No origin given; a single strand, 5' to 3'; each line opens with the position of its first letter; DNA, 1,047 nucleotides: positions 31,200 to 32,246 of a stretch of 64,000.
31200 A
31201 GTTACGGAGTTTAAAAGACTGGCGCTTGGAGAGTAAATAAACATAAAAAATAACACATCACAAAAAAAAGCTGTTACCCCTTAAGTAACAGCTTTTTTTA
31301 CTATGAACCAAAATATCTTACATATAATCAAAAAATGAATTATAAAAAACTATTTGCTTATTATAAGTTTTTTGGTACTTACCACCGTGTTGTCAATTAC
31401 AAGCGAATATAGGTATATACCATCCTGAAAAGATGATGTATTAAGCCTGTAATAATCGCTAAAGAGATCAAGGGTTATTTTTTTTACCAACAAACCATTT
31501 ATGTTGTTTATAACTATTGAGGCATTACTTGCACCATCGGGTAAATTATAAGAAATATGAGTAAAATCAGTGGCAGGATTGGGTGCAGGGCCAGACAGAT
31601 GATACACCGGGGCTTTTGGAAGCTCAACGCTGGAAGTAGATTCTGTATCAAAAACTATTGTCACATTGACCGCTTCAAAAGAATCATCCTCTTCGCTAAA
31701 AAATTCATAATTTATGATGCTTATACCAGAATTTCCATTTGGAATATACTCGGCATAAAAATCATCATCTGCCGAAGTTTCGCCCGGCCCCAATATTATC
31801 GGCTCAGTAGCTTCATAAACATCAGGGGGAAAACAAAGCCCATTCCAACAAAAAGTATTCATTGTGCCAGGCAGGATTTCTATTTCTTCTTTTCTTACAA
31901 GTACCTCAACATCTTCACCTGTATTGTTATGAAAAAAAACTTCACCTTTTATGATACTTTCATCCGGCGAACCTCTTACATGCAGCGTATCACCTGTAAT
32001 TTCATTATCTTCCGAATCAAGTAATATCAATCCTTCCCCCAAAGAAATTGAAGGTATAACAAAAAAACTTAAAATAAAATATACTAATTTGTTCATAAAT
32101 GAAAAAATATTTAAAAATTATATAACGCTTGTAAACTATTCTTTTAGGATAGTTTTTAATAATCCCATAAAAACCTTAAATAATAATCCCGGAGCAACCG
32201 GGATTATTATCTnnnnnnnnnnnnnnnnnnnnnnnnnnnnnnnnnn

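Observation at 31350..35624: Three-gene T9SS cargo island with two mosaic tandem paralogs carrying a surface-directed WCxxC domain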

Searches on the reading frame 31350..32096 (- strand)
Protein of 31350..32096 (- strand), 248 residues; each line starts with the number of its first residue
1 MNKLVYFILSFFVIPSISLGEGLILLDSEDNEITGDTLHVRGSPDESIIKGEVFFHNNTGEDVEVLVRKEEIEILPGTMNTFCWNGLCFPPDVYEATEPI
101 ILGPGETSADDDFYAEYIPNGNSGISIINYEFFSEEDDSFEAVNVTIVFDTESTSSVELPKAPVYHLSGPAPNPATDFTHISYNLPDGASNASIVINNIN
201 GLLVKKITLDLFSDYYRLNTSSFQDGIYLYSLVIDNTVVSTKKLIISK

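Call 3: search_protein_families(library=pfam, proteins=[window:31350-32096:-], max_evalue=0.1)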
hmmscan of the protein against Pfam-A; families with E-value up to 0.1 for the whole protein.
window:31350-32096:- (248 aa): 2 families
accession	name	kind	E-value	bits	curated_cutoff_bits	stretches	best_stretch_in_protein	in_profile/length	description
PF18962.6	Por_Secre_tail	-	8e-11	42.5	27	1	172-246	3-75/75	Secretion system C-terminal sorting domain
PF13860.13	FlgD_ig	-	0.012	16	27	1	180-209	13-42/79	FlgD Ig-like domain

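Call 4: search_protein_families(library=ncbifam, proteins=[window:31350-32096:-], max_evalue=0.1)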
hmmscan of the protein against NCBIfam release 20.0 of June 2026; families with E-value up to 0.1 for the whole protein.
window:31350-32096:- (248 aa): 4 families
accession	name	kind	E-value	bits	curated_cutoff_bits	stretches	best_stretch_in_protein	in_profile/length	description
TIGR04183.1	Por_Secre_tail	domain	9e-08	32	23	1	172-246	3-71/72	T9SS type A sorting domain-containing protein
NF038113.1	T9SSA_dep_M36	equivalog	0.00016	20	885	1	171-246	796-868/869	T9SS-dependent M36 family metallopeptidase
NF052323.1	T9SSA_dep_M6i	equivalog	0.0007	17.6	600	1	172-245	962-1037/1043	T9SS-dependent M6-like inactivated metalloprotease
NF052644.1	T9SS_DNase_Rie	equivalog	0.063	12.6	260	0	190-242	198-247/251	T9SS-dependent surface endonuclease, AS87_RS02955 family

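Call 36: find_homologous_proteins(query=window:31350-32096:-, max_evalue=0.001)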
Query window:31350-32096:- (248 aa): 11 proteins with E <= 0.001 among 3587 candidates.
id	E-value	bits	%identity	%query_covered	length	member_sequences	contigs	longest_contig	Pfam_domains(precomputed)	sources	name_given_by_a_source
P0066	6.3e-86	306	57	100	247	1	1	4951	PF18962.8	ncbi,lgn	-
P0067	2.7e-72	261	46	100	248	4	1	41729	PF18962.8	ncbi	-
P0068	1.0e-65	240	50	93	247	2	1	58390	PF18962.8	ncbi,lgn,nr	ncbi:MAG: T9SS C-terminal target domain-containing protein [Bacteroidia bacterium]|nr:MAG: T9SS C-te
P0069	2.2e-63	232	53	59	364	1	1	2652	PF18962.8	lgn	-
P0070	6.2e-63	230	48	65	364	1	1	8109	PF18962.8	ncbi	-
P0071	8.6e-60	220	52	54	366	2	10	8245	PF18962.8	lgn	-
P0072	1.1e-49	187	37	90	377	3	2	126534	PF18962.8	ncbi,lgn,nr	ncbi:MAG: T9SS type A sorting domain-containing protein [Bacteroidales bacterium]|nr:T9SS type A sor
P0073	2.7e-35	140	39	90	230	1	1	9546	PF18962.8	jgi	-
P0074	2.1e-28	117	34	93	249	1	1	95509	PF18962.8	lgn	-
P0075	2.5e-25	107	32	90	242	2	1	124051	PF18962.8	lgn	-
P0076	4.5e-10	57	34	51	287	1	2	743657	PF18962.8,PF13884.12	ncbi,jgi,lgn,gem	-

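Call 41: search_protein_families(library=pfam, proteins=[P0072, P0069], max_evalue=1)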
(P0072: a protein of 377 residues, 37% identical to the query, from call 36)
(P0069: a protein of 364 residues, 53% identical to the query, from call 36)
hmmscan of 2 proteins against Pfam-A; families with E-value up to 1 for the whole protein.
P0072 (377 aa): 1 family
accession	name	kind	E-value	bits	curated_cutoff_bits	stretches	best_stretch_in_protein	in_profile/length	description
PF18962.6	Por_Secre_tail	-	3.7e-08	34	27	1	301-375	3-75/75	Secretion system C-terminal sorting domain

P0069 (364 aa): 2 families
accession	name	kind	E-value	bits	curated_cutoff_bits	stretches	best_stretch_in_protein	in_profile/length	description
PF18962.6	Por_Secre_tail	-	3.6e-09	37.2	27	1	288-362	3-75/75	Secretion system C-terminal sorting domain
PF13205.12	Big_5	-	0.017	16.3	23.6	1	160-245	8-83/105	Bacterial Ig-like domain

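Call 45: predict_structure(alignment_id=A2)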
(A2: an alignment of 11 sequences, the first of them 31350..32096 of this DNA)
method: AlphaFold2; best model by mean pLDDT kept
length: 248 residues; sequences in the alignment: 11
mean_pLDDT: 84.2   pTM: 0.53
mean pLDDT of the five models: 84.2, 83.4, 82.2, 81.9, 81.6
residues with pLDDT >= 90: 118; 70-90: 93; 50-70: 23; < 50: 14
segments of 3 or more residues with pLDDT < 50: 13-19, 155-161
pLDDT, mean of each block of 10 residues (from residue 1): 56 46 89 90 89 93 93 87 91 91 93 94 91 84 94 54 67 77 84 93 93 88 91 89 86
secondary structure, 60 per line:
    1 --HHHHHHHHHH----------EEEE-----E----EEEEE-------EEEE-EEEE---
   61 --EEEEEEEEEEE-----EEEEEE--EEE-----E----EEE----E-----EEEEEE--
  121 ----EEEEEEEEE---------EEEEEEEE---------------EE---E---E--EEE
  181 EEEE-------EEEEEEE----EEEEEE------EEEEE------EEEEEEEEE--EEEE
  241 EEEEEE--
elements in order: H3-12 E23-26 E37-41 E49-52 E54-57 E63-73 E79-84 E87-89 E100-102 E113-118 E125-133 E143-150 E178-184 E192-198 E203-208 E215-219 E226-234 E237-246

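Call 48: fold_search(model_id=the predicted structure, library=pdb)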
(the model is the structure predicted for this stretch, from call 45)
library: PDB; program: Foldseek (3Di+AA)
matches with E <= 10: 1732; with E <= 0.001: 212
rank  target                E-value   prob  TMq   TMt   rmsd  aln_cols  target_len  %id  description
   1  6kjk                  3.5e-07  1.00  0.42  0.74   3.3       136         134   17  Structure of the N-terminal domain of PorA (released 2020-07-22)
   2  8jmw_A                4.2e-07  1.00  0.28  0.15  14.9       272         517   10  Fibril form of serine peptidase Vpr (released 2023-12-06)
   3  4be6_A                5.7e-07  1.00  0.27  0.30  14.1       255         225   12  V. cholera biofilm scaffolding protein RbmA (released 2013-12-18)
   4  4kkp_A                6.4e-07  1.00  0.29  0.31  14.9       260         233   12  Crystal structure of Vibrio cholerae RbmA (crystal form 2) (released 2013-05-22)
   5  1xf1_A                6.7e-07  1.00  0.28  0.09  16.0       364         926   10  Structure of C5a peptidase- a key virulence factor from Streptococcus (released 2005-11-22)
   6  3f84_A                7.1e-07  1.00  0.33  0.28  15.5       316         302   11  Structure of fusion complex of major pilin CfaB and major pilin CfaB of CFA/I pilus from ETEC E. coli (released 2009-08-11)
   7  4kkp_B                9.7e-07  1.00  0.29  0.30  15.0       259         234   13  Crystal structure of Vibrio cholerae RbmA (crystal form 2) (released 2013-05-22)
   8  6kzb_B                1.7e-06  1.00  0.30  0.13  14.6       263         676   10  Transglutaminase2 complexed with calcium (released 2020-12-09)
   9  4kkq_B                2.0e-06  1.00  0.29  0.31  14.5       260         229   13  Crystal structure of Vibrio cholerae RbmA (crystal form 1) (released 2013-05-22)
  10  3ly6_A                2.2e-06  1.00  0.32  0.13  14.5       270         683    9  Crystal structure of human transglutaminase 2 complex with adenosine 5' Triphosphate (released 2010-08-18)
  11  6kzb_C                2.7e-06  1.00  0.30  0.13  15.4       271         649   10  Transglutaminase2 complexed with calcium (released 2020-12-09)
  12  8bty_A                2.8e-06  1.00  0.28  0.09  16.4       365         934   11  Structure of the active form of ScpB, the C5a-peptidase from Streptococcus agalactiae. (released 2023-11-15)
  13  6a8p_A                3.3e-06  1.00  0.31  0.13  13.6       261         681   10  Transglutaminase 2 mutant G224V in complex with GTP (released 2018-09-26)
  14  4be5_A                3.3e-06  1.00  0.26  0.29  14.0       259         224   12  V. cholera biofilm scaffolding protein RbmA (released 2013-12-18)
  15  7bj3                  3.5e-06  1.00  0.28  0.09  17.6       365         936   10  ScpA from Streptococcus pyogenes, S512A active site mutant (released 2021-05-12)
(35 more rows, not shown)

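Call 50: search_solved_structures(query=A2, max_evalue=10, show_alignments=3)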
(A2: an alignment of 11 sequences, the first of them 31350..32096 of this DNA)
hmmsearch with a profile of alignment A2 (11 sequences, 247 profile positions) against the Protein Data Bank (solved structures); distinct sequences matched with E-value up to 10: 12.
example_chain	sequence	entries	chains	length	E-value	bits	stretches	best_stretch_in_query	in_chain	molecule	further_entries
5uyt_A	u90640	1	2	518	3.7e-06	29.7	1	165-245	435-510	Ice-binding protein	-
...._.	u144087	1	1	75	2.3e-05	27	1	169-244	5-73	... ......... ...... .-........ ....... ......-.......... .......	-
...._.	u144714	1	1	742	3.3e-05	26.5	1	128-246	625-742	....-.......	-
8glk_D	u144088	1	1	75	0.00023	23.7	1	169-246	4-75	Endonuclease I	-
6kjk_A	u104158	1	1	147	0.001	21.6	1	31-106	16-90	N-terminal domain of PorA (28-171)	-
8qb1_A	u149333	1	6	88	0.06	15.9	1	170-244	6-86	Mirolase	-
9whd_A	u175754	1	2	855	0.093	15.2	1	162-239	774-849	GH167 glycoside hydrolase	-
7pzj_A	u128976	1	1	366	0.19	14.2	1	163-234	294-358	Lipase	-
5jvk_A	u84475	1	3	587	0.52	12.8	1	154-244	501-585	Uncharacterized protein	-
4gdi_A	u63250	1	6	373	1.5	11.2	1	107-137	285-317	Neuraminidase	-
4fvk_A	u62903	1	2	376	1.6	11.2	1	107-137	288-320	Neuraminidase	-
4gez_A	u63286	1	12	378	1.6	11.2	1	107-137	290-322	Neuraminidase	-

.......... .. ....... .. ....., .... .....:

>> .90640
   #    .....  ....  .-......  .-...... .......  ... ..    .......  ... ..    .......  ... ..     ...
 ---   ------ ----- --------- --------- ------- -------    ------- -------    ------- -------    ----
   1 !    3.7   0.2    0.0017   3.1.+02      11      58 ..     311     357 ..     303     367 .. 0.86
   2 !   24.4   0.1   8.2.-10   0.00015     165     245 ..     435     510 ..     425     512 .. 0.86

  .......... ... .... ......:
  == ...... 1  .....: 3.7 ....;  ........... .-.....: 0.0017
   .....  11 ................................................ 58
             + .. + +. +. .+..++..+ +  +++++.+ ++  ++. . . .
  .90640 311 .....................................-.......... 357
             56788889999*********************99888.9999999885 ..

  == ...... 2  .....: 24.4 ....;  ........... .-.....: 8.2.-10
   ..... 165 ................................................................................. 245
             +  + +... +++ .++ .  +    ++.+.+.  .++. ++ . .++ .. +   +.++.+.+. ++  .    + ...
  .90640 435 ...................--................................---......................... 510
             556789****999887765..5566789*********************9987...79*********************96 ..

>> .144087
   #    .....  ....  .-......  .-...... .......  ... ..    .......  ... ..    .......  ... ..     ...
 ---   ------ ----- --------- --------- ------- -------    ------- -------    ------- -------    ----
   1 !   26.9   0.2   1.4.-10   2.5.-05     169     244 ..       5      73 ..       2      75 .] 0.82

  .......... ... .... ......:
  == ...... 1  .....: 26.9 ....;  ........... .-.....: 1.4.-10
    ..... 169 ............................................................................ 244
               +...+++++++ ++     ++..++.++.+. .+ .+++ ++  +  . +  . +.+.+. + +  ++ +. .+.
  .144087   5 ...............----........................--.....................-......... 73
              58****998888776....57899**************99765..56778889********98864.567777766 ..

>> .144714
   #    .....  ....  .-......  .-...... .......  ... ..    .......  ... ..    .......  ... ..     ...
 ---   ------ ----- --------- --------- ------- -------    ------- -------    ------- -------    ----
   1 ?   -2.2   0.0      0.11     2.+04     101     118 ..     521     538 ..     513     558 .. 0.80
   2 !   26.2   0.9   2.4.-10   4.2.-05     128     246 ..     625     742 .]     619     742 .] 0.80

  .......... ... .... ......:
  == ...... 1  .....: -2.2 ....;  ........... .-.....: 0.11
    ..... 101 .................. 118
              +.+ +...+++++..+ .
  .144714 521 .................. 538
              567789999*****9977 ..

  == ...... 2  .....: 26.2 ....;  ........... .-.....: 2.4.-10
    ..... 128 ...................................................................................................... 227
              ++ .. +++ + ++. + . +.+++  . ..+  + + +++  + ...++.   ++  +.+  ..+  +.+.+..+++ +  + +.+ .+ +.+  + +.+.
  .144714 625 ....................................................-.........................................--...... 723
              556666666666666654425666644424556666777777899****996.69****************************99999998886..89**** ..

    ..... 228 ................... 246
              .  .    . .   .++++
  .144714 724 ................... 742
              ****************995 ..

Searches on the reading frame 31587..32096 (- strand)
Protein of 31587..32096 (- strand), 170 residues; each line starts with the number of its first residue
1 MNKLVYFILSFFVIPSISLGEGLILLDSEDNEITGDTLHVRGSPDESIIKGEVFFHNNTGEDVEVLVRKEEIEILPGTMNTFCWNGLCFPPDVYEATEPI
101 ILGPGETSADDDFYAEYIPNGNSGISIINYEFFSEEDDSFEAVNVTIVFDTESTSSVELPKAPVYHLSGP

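Call 41: search_protein_families(library=pfam, proteins=[window:31587-32096:-], max_evalue=1)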
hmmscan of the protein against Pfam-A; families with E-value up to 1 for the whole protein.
window:31587-32096:- (170 aa): 0 families

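Call 71: search_protein_representatives(alignment_id=A4)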
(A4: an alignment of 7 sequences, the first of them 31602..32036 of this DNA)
Query: 7 sequences, 132 profile positions. Proteins with E-value up to 0.001 (for the whole library): 1890; up to 1e-10: 928; up to 1e-30: 82. The best 150 are listed.
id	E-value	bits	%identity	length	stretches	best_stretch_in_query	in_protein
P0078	2.3e-99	344.5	-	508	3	2-132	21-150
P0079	3.8e-74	262.9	-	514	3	6-130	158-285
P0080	7.6e-70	249.0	-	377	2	2-131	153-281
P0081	2.0e-67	241.1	-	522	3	6-130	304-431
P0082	1.4e-65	235.2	-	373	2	3-131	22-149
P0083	1.5e-64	231.9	-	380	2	6-131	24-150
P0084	2.3e-64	231.2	-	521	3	4-130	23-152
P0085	1.4e-62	225.5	-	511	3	2-131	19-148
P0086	1.3e-61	222.3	-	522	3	7-130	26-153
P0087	3.0e-61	221.1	-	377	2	5-130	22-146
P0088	2.4e-58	211.8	-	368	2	5-132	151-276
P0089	8.2e-57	206.8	-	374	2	8-131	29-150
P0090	3.3e-55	201.6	-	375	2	14-131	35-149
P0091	8.5e-55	200.3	-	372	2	5-129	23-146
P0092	1.2e-54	199.8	-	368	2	10-130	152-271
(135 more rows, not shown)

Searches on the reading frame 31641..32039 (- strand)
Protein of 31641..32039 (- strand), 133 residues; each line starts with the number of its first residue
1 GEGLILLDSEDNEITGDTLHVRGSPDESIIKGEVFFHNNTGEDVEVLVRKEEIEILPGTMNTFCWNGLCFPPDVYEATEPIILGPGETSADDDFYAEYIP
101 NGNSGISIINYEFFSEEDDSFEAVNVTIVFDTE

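Call 54: search_solved_structures(query=A3, max_evalue=10, show_alignments=2)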
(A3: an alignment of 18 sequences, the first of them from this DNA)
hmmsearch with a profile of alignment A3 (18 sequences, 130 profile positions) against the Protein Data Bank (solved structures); distinct sequences matched with E-value up to 10: 5.
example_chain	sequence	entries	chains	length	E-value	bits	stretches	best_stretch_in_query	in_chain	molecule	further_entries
6kjk_A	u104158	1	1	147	3.5e-05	26.9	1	15-105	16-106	N-terminal domain of PorA (28-171)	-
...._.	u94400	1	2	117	0.32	14.1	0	70-100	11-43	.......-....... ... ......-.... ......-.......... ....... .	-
7c5x_A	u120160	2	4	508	0.4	13.8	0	98-127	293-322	iota-carbonic anhydrase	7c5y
7eaa_B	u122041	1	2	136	0.4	13.7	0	70-100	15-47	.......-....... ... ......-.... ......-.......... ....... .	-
5z7a_A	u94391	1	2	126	0.4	13.7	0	70-100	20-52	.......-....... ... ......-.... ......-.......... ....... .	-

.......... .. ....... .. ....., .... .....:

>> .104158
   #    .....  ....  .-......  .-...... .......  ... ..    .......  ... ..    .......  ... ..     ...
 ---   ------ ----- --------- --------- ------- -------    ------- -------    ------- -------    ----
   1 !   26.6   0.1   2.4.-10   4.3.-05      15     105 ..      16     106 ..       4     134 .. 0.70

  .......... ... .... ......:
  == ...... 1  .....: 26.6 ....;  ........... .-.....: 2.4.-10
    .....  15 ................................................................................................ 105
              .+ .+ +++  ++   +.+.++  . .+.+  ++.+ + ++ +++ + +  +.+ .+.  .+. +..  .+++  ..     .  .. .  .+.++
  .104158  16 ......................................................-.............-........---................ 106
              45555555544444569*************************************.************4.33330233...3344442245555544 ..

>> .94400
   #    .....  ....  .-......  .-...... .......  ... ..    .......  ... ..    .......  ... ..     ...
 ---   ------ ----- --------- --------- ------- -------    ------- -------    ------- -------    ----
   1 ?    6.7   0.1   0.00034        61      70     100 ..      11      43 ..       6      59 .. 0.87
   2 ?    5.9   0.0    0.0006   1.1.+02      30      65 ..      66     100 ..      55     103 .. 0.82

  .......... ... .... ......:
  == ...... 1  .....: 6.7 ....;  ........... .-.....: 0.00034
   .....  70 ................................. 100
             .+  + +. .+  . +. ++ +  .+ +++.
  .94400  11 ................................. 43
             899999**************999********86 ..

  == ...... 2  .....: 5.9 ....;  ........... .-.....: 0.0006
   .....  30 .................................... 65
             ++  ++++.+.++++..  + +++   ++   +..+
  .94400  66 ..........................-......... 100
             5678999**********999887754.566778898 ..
